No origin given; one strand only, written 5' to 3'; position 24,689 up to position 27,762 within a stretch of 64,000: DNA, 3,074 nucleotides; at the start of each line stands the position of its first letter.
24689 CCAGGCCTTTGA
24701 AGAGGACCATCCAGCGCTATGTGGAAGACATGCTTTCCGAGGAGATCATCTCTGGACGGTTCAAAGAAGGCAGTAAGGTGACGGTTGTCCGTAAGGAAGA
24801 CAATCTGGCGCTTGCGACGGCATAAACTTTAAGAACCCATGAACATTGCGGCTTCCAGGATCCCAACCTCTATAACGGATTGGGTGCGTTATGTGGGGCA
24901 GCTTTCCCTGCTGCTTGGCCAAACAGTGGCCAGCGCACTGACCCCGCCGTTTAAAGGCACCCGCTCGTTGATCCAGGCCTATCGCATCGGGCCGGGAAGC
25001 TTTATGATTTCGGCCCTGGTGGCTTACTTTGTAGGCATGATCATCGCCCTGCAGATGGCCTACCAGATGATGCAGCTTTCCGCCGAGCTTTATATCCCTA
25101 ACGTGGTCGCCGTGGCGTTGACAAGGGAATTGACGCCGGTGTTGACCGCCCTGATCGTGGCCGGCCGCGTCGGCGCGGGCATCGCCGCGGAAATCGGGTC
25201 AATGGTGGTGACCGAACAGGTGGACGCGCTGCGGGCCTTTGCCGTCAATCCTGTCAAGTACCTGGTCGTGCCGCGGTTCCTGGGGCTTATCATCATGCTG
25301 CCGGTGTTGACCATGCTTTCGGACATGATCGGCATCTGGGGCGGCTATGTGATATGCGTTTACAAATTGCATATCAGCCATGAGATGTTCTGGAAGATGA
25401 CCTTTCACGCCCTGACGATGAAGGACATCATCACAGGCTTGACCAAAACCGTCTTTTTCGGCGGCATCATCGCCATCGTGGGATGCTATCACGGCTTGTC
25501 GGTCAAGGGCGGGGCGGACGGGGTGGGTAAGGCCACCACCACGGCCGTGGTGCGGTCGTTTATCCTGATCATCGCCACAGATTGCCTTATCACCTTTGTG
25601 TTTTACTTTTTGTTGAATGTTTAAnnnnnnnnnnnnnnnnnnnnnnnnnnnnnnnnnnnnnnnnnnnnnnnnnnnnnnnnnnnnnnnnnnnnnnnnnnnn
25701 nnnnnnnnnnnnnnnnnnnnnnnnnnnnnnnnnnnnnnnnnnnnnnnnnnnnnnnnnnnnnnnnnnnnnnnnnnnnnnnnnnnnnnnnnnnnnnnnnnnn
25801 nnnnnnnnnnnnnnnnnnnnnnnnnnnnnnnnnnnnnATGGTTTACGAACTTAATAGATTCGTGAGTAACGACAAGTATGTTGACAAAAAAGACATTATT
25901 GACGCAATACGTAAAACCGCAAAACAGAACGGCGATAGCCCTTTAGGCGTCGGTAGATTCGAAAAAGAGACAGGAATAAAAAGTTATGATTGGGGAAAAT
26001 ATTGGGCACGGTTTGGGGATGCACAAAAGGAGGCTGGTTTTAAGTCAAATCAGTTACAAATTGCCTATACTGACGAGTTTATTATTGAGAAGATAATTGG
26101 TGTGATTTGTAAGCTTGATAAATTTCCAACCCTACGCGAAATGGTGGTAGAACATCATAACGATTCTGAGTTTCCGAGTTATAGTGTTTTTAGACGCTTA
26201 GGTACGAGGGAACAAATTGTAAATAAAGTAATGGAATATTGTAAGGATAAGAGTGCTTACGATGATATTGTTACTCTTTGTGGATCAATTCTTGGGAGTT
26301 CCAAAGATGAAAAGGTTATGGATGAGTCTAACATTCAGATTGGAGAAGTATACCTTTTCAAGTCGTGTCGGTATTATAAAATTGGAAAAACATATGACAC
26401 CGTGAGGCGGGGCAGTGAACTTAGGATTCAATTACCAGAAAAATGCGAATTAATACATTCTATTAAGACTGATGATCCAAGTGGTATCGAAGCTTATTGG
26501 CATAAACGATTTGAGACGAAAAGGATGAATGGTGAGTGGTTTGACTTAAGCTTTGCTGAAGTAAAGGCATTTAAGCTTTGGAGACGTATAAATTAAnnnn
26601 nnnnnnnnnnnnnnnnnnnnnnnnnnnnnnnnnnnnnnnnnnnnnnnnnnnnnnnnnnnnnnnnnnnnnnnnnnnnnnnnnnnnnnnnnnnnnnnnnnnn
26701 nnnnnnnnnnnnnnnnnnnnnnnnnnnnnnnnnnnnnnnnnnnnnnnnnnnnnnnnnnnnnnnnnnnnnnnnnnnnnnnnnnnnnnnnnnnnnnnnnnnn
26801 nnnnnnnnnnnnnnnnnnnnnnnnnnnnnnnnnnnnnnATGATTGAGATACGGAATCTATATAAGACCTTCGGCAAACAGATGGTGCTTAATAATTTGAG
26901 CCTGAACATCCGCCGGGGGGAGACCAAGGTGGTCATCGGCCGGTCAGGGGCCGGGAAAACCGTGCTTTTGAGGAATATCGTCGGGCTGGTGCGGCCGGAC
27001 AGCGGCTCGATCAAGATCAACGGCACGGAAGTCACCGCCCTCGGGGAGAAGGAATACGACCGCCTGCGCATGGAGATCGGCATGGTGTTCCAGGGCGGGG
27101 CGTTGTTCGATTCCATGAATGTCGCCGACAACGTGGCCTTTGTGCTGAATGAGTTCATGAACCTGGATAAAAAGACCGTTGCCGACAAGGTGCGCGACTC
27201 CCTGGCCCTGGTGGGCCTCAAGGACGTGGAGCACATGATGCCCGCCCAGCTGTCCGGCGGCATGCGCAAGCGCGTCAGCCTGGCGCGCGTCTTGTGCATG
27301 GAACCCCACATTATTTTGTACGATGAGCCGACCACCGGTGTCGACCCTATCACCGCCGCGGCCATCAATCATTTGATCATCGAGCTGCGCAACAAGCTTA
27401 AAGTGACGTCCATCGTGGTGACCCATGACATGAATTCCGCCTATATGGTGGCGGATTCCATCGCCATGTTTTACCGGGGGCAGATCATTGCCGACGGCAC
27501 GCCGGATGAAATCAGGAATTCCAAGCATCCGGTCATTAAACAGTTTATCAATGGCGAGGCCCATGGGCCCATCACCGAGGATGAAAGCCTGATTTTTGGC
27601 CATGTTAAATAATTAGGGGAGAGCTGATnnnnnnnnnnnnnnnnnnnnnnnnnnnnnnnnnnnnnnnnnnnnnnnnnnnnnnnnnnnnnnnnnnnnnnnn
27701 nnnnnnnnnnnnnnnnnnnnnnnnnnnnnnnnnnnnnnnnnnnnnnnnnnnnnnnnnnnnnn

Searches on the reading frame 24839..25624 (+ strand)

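Call 53: search_protein_families(library=pfam, proteins=[window:24839-25624:+], max_evalue=0.01)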
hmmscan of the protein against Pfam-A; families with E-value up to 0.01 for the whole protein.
window:24839-25624:+ (261 aa): 1 family
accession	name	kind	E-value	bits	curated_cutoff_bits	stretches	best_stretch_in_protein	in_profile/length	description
PF02405.21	MlaE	-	4.7e-77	258.8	22.5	1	45-253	3-211/212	Permease MlaE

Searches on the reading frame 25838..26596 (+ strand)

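Call 53: search_protein_families(library=pfam, proteins=[window:25838-26596:+], max_evalue=0.01)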
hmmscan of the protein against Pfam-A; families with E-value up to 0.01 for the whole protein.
window:25838-26596:+ (252 aa): 3 families
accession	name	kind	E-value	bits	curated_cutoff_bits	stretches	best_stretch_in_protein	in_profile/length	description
PF13455.12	MUG113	-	5e-15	56.3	22.3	1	180-244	1-68/73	Meiotically up-regulated gene 113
PF10544.15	T5orf172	-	3.8e-06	27.8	20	1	172-245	4-96/101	T5orf172 domain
PF18780.6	HNH_repeat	-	0.0056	17.4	26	0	77-120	1-40/54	Homing endonuclease associated repeat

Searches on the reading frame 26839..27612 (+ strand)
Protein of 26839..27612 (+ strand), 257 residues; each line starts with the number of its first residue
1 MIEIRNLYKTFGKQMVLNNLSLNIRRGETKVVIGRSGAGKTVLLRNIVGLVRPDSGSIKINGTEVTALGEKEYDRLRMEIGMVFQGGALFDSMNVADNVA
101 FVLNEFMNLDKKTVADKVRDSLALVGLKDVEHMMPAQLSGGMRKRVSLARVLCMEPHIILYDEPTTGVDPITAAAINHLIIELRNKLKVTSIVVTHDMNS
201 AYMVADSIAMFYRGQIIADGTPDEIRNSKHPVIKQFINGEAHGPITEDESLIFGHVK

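Call 53: search_protein_families(library=pfam, proteins=[window:26839-27612:+], max_evalue=0.01)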
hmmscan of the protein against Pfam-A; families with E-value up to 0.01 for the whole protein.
window:26839-27612:+ (257 aa): 4 families
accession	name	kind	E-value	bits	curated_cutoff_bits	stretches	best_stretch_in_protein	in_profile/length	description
PF00005.33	ABC_tran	-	1.8e-34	119.7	25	1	17-166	1-137/137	ABC transporter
PF12399.14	BCA_ABC_TP_C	-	0.0011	19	25.5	1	215-227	1-13/27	Branched-chain amino acid ATP-binding cassette transporter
PF13304.12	AAA_21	-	0.0056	17.2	27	0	31-51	3-23/304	AAA domain, putative AbiEii toxin, Type IV TA system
PF13401.12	AAA_22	-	0.008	16.9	27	0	31-59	9-38/130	AAA domain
